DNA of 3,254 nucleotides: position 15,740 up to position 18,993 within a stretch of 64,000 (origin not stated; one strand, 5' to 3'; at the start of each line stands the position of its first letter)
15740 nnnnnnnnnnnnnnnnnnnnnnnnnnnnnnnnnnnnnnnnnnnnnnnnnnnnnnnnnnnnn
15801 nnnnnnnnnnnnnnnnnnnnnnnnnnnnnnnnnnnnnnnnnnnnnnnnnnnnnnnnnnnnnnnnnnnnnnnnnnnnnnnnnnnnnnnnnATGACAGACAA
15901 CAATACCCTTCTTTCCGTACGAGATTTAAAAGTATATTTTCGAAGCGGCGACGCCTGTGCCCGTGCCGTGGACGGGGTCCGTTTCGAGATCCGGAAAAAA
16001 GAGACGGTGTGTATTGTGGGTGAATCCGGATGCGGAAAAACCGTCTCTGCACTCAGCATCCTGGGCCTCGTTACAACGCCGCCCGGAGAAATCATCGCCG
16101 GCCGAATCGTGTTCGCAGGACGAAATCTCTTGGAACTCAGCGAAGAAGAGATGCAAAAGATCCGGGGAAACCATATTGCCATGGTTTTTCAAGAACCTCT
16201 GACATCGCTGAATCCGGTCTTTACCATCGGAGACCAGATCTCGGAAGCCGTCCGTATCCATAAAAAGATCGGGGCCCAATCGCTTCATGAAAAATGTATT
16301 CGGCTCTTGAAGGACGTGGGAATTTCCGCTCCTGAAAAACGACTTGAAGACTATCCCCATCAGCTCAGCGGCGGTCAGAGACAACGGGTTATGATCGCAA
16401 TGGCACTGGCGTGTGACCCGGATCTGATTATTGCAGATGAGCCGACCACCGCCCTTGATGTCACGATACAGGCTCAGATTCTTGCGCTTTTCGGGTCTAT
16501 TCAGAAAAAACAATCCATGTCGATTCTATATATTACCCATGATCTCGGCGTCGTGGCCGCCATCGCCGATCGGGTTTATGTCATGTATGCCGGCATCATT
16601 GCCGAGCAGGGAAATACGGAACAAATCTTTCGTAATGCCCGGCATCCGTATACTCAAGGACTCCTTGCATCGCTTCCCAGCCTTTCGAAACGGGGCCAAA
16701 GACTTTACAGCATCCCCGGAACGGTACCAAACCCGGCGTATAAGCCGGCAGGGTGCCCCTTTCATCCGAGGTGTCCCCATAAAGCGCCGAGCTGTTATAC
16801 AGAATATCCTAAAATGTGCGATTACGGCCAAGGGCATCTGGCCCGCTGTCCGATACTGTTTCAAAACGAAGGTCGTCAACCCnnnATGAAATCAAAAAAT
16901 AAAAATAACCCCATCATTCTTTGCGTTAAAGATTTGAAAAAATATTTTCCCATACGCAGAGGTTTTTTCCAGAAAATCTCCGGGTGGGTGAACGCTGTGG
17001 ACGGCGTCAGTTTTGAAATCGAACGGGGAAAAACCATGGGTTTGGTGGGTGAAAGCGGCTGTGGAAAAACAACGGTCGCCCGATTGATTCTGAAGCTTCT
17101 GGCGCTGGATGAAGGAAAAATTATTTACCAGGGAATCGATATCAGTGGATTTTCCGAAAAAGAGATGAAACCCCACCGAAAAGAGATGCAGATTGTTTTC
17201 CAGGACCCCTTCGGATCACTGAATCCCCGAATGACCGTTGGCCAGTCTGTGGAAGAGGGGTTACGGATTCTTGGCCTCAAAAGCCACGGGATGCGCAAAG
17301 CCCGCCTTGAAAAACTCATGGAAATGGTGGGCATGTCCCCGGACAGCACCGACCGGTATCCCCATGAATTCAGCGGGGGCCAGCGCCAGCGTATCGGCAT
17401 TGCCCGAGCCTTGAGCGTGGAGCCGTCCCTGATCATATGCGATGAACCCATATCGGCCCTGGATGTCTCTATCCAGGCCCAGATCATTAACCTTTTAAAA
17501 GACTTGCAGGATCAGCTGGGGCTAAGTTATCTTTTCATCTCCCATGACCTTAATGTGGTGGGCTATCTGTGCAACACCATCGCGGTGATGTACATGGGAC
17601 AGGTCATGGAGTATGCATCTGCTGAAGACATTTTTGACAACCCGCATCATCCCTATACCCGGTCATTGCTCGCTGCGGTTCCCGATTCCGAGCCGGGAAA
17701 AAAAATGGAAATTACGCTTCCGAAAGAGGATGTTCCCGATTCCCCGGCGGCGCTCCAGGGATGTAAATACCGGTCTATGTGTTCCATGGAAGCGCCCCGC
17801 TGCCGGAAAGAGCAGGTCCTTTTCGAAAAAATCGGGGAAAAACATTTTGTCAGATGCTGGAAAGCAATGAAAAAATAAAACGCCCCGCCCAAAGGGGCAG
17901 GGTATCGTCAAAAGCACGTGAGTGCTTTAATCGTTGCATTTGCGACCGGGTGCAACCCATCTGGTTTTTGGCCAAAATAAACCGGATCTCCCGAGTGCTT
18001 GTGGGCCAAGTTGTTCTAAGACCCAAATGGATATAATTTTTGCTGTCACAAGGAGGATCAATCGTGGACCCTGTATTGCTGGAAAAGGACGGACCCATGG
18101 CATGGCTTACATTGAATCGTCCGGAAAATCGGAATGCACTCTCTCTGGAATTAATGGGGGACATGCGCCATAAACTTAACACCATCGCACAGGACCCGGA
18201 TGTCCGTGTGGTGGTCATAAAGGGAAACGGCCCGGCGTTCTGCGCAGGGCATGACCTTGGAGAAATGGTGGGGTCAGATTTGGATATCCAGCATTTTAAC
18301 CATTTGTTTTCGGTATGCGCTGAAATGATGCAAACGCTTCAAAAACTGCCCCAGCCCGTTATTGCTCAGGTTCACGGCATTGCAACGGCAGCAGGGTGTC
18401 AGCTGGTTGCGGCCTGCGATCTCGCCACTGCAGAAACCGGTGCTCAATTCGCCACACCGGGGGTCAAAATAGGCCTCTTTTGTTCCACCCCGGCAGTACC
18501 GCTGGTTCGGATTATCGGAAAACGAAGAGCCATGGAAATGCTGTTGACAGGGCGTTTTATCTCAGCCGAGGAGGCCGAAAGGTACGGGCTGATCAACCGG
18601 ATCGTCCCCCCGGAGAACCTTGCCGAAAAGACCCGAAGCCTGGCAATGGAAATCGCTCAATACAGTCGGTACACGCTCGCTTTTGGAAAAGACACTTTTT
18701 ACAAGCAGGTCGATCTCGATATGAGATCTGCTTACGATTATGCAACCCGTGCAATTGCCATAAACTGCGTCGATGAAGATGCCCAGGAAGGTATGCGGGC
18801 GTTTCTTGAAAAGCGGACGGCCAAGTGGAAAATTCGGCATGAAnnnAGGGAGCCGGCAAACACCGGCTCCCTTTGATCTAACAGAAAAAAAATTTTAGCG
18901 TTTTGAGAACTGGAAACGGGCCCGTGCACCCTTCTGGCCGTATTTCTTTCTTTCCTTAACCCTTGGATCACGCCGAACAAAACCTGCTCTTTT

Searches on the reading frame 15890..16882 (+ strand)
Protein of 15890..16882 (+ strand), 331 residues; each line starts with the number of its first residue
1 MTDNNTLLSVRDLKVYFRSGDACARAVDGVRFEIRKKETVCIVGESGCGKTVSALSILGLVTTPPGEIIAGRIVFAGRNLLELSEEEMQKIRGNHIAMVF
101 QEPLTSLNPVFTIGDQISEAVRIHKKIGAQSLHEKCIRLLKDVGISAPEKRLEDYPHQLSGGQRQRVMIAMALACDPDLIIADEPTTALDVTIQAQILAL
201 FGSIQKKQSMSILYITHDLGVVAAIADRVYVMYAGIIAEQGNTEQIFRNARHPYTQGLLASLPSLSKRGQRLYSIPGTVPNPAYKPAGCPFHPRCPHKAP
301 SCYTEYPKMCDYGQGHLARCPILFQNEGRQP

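Call 48: search_protein_families(library=ncbifam, proteins=[window:15890-16882:+], max_evalue=0.00001)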
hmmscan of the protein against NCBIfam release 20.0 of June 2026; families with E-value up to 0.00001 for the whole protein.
window:15890-16882:+ (331 aa): 180 families (the best 25 are shown)
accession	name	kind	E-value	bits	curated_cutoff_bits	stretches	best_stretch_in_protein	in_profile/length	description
NF008246.0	PRK11022.1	equivalog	3.4e-109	364.9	541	1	6-329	2-323/326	dipeptide ABC transporter ATP-binding protein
NF007010.1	PRK09473.1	subfamily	3.5e-103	344.7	575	1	7-320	1-311/318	oligopeptide ABC transporter ATP-binding protein OppD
NF043079.1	MMSYN1_0167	equivalog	1.1e-102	344.7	740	2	85-323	297-535/561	oligopeptide ABC transporter ATP-binding protein OppD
NF007613.0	PRK10261.1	equivalog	2.7e-91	306.9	1077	1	3-267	8-277/623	glutathione ABC transporter ATP-binding protein GsiA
NF011713.0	PRK15134.1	equivalog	1.8e-90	304.1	834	1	5-264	3-262/529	microcin C ABC transporter ATP-binding protein YejF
NF008453.0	PRK11308.1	subfamily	1.3e-83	281.1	408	1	17-318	28-322/334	dipeptide ABC transporter ATP-binding protein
NF011659.0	PRK15079.1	equivalog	2.2e-78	263.3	540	1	6-311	19-320/334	murein tripeptide/oligopeptide ABC transporter ATP binding protein OppF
TIGR02770.1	nickel_nikD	equivalog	8.6e-74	247.8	318.7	1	27-260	2-227/230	nickel import ATP-binding protein NikD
NF043071.1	DppF_dipep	equivalog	1.6e-73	248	660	1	5-318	11-323/331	dipeptide ABC transporter ATP-binding subunit DppF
NF047578.1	opine_ATP_CntD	equivalog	1.8e-72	243.8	380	1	7-270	2-261/266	staphylopine uptake ABC transporter ATP-binding protein CntD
NF047576.1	opine_ATP_CntF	equivalog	1.9e-72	243.7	385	1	7-268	2-259/264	staphylopine uptake ABC transporter ATP-binding protein CntF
NF011674.0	PRK15093.1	equivalog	8.8e-64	215.7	627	1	6-311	2-313/330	putrescine export ABC transporter ATP-binding protein SapD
NF043078.1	MMSYN1_0168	equivalog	1.7e-59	202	800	2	137-263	474-598/649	oligopeptide ABC transporter ATP-binding protein OppF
TIGR02769.1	nickel_nikE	equivalog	5.3e-49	167.1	332.55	1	9-263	4-255/265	nickel import ATP-binding protein NikE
NF007739.0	PRK10419.1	subfamily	2e-47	162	354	1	8-258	4-250/268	nickel ABC transporter ATP-binding protein NikE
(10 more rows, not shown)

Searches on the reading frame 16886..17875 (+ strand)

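Call 48: search_protein_families(library=ncbifam, proteins=[window:16886-17875:+], max_evalue=0.00001)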
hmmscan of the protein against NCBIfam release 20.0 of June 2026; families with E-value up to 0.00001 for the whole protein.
window:16886-17875:+ (330 aa): 186 families (the best 25 are shown)
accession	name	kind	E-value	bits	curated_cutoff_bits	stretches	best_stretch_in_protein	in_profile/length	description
NF008453.0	PRK11308.1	subfamily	5.2e-109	364.5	408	1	3-327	4-326/334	dipeptide ABC transporter ATP-binding protein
NF011659.0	PRK15079.1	equivalog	3e-103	345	540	1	2-327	2-331/334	murein tripeptide/oligopeptide ABC transporter ATP binding protein OppF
NF043071.1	DppF_dipep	equivalog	2.4e-96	323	660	1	4-325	6-325/331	dipeptide ABC transporter ATP-binding subunit DppF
NF007613.0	PRK10261.1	equivalog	2.5e-95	320.2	1077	1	9-284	312-587/623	glutathione ABC transporter ATP-binding protein GsiA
NF043078.1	MMSYN1_0168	equivalog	1.5e-87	294.8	800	3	132-274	464-606/649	oligopeptide ABC transporter ATP-binding protein OppF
NF011713.0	PRK15134.1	equivalog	7.6e-84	282.2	834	1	6-263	270-527/529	microcin C ABC transporter ATP-binding protein YejF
TIGR02769.1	nickel_nikE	equivalog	1e-74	251.3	332.55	1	14-274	5-262/265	nickel import ATP-binding protein NikE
NF007739.0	PRK10419.1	subfamily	5.7e-68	229.3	354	1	12-273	4-262/268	nickel ABC transporter ATP-binding protein NikE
NF007010.1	PRK09473.1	subfamily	1.1e-67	228.1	575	1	28-329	11-316/318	oligopeptide ABC transporter ATP-binding protein OppD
NF008246.0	PRK11022.1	equivalog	5.8e-63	212.9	541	1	35-326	20-316/326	dipeptide ABC transporter ATP-binding protein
NF043079.1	MMSYN1_0167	equivalog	8.5e-63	213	740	1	99-267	306-476/561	oligopeptide ABC transporter ATP-binding protein OppD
NF011692.0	PRK15112.1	equivalog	2.1e-54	184.9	452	1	11-264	5-253/269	putrescine export ABC transporter ATP-binding protein SapF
TIGR02770.1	nickel_nikD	equivalog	4.2e-54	183.4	318.7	1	38-264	2-228/230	nickel import ATP-binding protein NikD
NF047576.1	opine_ATP_CntF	equivalog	7.3e-52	176.2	385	1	38-264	20-252/264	staphylopine uptake ABC transporter ATP-binding protein CntF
NF047578.1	opine_ATP_CntD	equivalog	1.5e-51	175.2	380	1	38-264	20-252/266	staphylopine uptake ABC transporter ATP-binding protein CntD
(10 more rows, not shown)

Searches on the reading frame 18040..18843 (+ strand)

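Call 48: search_protein_families(library=ncbifam, proteins=[window:18040-18843:+], max_evalue=0.00001)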
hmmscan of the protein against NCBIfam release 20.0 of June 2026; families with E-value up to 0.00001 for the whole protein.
window:18040-18843:+ (268 aa): 69 families (the best 25 are shown)
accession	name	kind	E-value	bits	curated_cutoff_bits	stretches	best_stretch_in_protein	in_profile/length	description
NF006008.0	PRK08139.1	equivalog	9.4e-107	356.5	313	1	12-264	13-264/266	enoyl-CoA hydratase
NF051848.1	EnCoAHydtEchA19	equivalog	5.9e-60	203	400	1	12-265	2-257/258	enoyl-CoA hydratase EchA19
NF004517.0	PRK05862.1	equivalog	2.9e-52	177.7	396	1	10-264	4-255/257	enoyl-CoA hydratase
NF004475.0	PRK05809.1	subfamily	9.5e-52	176.1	394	1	11-264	5-258/260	short-chain-enoyl-CoA hydratase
NF006007.0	PRK08138.1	subfamily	3.4e-51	174.1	355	1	19-264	17-259/261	enoyl-CoA hydratase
NF007239.0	PRK09674.1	equivalog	1.1e-49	169.2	371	1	13-264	7-255/257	2,3-dehydroadipyl-CoA hydratase PaaF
NF006107.0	PRK08258.1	equivalog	3.6e-49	167.5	330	1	14-264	21-275/277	enoyl-CoA hydratase family protein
NF005864.0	PRK07799.1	equivalog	4.6e-48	163.7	316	1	12-265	10-265/266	crotonase/enoyl-CoA hydratase family protein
NF005879.0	PRK07827.1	equivalog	4.7e-48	163.7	283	1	14-264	11-260/261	enoyl-CoA hydratase family protein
NF005802.0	PRK07657.1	equivalog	7.1e-48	163.4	363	1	20-264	14-258/260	enoyl-CoA hydratase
NF046063.1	oxepin_alt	equivalog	4.1e-47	160.8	300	1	14-261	4-253/254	oxepin-CoA hydrolase, alternative type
NF004840.0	PRK06190.1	equivalog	4.4e-46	157.6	253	1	12-238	6-231/260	enoyl-CoA hydratase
NF042430.2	EnCoAhydt_DpgD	equivalog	8e-45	153.3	400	1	15-264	2-256/258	enoyl-CoA-hydratase DpgD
NF004635.0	PRK05981.1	equivalog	8.3e-45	153.4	351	1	12-264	6-264/266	enoyl-CoA hydratase/isomerase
NF006699.0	PRK09245.1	subfamily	1.1e-44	152.7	354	1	10-264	3-264/266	crotonase/enoyl-CoA hydratase family protein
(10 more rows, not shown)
